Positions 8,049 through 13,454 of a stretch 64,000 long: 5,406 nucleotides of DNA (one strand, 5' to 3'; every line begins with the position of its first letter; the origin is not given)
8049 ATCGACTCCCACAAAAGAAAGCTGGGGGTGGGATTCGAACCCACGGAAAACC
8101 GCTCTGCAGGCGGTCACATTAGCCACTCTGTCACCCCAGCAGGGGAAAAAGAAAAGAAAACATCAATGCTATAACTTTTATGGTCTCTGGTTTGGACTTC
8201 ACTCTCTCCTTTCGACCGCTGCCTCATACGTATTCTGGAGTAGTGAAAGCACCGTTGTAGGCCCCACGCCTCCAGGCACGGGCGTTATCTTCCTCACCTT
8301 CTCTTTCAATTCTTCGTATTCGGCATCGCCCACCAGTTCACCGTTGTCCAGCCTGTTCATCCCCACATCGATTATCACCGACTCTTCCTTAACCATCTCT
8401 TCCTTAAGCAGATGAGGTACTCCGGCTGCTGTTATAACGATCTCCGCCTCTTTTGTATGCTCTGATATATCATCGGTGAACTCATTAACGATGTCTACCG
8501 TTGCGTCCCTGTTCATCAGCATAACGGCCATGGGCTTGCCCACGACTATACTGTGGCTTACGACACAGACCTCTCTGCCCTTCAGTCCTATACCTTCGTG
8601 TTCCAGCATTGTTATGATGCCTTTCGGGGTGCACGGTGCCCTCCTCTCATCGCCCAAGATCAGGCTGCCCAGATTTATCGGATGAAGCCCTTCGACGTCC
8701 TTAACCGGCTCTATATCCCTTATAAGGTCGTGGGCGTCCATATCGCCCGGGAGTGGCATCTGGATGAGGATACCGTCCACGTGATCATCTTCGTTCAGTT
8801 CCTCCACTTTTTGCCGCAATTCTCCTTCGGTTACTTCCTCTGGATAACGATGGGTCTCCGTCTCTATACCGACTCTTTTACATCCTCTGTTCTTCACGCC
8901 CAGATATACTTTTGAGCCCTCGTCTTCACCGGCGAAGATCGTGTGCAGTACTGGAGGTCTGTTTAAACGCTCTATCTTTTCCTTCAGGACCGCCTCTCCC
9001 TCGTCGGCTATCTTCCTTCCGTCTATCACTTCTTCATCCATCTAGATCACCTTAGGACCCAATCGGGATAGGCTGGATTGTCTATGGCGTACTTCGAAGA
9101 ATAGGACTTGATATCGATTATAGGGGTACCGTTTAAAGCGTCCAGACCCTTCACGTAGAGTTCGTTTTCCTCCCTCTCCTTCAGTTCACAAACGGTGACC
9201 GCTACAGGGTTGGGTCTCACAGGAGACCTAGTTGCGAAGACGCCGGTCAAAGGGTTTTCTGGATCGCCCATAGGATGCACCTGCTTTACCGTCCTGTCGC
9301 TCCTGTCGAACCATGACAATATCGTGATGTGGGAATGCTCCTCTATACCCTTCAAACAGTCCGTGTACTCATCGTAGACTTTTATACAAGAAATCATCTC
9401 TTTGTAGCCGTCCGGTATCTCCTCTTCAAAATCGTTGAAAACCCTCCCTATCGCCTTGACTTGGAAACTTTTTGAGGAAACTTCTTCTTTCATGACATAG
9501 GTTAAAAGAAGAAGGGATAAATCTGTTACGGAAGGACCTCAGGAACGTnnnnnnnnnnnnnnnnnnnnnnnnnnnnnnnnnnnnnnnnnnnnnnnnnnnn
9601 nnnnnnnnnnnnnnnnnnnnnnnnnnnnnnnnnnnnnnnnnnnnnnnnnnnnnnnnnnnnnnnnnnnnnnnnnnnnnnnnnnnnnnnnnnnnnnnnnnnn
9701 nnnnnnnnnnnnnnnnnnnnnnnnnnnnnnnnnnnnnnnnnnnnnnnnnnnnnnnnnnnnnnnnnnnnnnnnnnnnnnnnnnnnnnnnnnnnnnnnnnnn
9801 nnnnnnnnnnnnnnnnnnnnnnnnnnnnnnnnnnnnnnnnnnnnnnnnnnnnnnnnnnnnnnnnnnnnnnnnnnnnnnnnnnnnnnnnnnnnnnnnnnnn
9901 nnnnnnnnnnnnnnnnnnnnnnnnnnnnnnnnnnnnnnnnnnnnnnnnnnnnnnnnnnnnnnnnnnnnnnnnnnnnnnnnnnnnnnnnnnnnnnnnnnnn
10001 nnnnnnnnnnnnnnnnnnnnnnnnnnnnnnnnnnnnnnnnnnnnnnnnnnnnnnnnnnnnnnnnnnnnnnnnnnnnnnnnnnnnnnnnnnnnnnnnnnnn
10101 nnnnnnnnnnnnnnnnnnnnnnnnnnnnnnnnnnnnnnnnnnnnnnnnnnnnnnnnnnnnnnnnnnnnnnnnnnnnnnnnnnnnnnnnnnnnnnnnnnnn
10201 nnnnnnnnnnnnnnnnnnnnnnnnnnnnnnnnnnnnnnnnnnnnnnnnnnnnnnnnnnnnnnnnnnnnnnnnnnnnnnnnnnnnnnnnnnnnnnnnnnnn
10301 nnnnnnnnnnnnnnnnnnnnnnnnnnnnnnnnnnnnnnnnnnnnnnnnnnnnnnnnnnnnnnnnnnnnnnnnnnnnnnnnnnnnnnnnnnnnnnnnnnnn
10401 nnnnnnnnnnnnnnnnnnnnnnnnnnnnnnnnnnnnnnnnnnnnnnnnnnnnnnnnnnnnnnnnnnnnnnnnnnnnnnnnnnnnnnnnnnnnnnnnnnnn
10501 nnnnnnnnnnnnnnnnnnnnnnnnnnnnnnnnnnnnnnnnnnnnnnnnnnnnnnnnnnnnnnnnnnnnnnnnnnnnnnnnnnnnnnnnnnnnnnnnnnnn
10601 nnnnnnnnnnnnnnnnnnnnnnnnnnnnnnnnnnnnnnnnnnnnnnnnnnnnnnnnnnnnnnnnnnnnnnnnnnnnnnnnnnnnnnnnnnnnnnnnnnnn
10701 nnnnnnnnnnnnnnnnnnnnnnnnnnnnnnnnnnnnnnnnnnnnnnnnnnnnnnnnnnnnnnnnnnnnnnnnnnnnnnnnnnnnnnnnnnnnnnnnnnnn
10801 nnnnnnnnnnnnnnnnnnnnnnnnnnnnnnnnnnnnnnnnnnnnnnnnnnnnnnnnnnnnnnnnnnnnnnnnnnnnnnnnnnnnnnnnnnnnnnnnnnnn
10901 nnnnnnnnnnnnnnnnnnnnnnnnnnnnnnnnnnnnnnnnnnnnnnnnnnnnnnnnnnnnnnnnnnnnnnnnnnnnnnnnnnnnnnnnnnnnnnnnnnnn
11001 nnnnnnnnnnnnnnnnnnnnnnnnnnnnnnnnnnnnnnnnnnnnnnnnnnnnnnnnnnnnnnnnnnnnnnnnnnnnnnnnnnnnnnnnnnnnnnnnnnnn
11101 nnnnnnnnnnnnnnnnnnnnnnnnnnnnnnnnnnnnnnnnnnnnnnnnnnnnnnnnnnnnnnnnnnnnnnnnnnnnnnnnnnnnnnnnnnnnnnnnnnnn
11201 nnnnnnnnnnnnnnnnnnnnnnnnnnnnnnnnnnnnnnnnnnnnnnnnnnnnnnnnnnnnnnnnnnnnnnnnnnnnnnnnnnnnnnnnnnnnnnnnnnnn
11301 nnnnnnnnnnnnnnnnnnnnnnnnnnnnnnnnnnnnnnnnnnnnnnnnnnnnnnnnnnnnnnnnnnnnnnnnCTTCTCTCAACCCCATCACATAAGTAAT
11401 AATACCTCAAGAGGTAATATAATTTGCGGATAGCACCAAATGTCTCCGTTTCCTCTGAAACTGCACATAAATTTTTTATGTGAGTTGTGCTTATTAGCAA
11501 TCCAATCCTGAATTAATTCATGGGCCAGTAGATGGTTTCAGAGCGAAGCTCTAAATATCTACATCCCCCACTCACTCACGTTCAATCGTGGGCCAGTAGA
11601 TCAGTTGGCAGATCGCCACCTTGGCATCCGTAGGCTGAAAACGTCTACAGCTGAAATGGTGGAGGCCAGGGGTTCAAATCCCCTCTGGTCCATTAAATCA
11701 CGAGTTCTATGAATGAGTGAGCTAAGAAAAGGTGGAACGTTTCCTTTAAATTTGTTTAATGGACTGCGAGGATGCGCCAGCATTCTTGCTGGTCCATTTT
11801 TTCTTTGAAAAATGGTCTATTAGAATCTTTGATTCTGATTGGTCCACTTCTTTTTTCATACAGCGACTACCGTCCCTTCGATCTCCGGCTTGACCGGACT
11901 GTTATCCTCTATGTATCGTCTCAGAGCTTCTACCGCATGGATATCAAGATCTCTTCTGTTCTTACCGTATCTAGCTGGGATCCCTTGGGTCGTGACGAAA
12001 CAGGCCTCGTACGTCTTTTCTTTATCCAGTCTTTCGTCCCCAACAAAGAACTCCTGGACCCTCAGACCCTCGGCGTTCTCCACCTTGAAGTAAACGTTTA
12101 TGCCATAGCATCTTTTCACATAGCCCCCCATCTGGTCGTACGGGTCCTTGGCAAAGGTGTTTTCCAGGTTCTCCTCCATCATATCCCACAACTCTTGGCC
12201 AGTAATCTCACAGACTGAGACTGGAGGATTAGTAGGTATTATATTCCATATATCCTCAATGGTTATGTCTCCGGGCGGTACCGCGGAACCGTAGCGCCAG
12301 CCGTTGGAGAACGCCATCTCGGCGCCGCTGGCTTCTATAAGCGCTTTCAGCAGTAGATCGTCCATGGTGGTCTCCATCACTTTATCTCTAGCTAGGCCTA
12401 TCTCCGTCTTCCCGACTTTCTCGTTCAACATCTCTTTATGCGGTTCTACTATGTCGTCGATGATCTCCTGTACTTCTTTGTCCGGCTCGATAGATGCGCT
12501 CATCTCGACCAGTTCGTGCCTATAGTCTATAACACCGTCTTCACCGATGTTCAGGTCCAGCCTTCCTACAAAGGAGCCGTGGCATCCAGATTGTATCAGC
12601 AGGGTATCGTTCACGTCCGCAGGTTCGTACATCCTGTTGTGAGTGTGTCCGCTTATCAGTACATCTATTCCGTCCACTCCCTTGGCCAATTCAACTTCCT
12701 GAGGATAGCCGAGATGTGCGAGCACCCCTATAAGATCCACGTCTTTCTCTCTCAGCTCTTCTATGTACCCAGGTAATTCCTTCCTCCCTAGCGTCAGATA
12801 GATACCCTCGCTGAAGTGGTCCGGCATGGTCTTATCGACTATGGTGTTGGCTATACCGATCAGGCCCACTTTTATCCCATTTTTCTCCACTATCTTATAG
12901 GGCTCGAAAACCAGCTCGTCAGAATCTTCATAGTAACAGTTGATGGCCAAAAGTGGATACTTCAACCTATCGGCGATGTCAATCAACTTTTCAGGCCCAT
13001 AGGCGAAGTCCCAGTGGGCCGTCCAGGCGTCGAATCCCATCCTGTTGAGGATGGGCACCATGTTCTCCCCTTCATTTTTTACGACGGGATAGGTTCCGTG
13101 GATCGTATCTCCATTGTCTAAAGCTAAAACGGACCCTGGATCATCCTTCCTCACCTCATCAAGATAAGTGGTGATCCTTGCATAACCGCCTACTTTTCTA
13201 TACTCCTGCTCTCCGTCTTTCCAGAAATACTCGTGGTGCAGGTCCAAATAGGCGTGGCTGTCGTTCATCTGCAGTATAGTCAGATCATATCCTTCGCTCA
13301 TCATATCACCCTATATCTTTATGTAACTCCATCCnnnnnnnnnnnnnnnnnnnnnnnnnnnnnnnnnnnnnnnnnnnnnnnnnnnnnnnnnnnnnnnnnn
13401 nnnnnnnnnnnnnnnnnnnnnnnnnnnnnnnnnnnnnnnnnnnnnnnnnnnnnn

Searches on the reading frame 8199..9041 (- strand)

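Call 20: search_protein_families(library=pfam, proteins=[window:8199-9041:-], max_evalue=0.001)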
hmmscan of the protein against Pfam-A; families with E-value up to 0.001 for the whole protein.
window:8199-9041:- (280 aa): 2 families
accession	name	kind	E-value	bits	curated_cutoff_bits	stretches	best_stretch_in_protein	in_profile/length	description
PF02882.25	THF_DHG_CYH_C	-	2.5e-60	202.9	27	1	120-277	1-158/160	Tetrahydrofolate dehydrogenase/cyclohydrolase, NAD(P)-binding domain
PF00763.28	THF_DHG_CYH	-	1.5e-31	109.5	32.8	1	6-117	1-115/115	Tetrahydrofolate dehydrogenase/cyclohydrolase, catalytic domain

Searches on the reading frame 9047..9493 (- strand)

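Call 20: search_protein_families(library=pfam, proteins=[window:9047-9493:-], max_evalue=0.001)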
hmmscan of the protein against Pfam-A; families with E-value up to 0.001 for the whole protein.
window:9047-9493:- (148 aa): 1 family
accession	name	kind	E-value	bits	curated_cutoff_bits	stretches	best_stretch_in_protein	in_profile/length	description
PF01980.22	TrmO_N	-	3.5e-29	101.8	26.8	1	30-134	9-114/116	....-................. O N-terminal domain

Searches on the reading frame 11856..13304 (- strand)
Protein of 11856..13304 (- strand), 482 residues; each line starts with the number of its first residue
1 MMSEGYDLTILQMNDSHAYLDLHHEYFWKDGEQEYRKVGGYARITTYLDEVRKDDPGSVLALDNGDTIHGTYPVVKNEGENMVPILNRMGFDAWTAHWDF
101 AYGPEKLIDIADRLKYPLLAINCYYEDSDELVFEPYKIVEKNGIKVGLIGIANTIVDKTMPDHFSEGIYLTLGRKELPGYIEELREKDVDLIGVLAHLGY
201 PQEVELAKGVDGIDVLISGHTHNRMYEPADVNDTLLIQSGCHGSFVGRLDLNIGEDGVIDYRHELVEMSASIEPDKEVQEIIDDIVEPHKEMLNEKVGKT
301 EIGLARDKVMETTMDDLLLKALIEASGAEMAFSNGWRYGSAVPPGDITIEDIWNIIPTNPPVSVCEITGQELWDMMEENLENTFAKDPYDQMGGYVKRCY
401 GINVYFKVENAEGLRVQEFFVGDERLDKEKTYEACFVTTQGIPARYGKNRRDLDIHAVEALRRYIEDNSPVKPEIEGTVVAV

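Call 21: search_protein_families(library=pfam, proteins=[window:11856-13304:-], max_evalue=0.001)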
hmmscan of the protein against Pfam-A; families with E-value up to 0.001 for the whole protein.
window:11856-13304:- (482 aa): 2 families
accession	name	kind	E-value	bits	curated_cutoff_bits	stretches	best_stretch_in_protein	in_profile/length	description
PF02872.23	5_nucleotid_C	-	3.1e-18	66.8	23.6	1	298-435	3-141/158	5'-nucleotidase, C-terminal domain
PF00149.33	Metallophos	-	0.00029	21.8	21.5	0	9-223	2-190/191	Calcineurin-like phosphoesterase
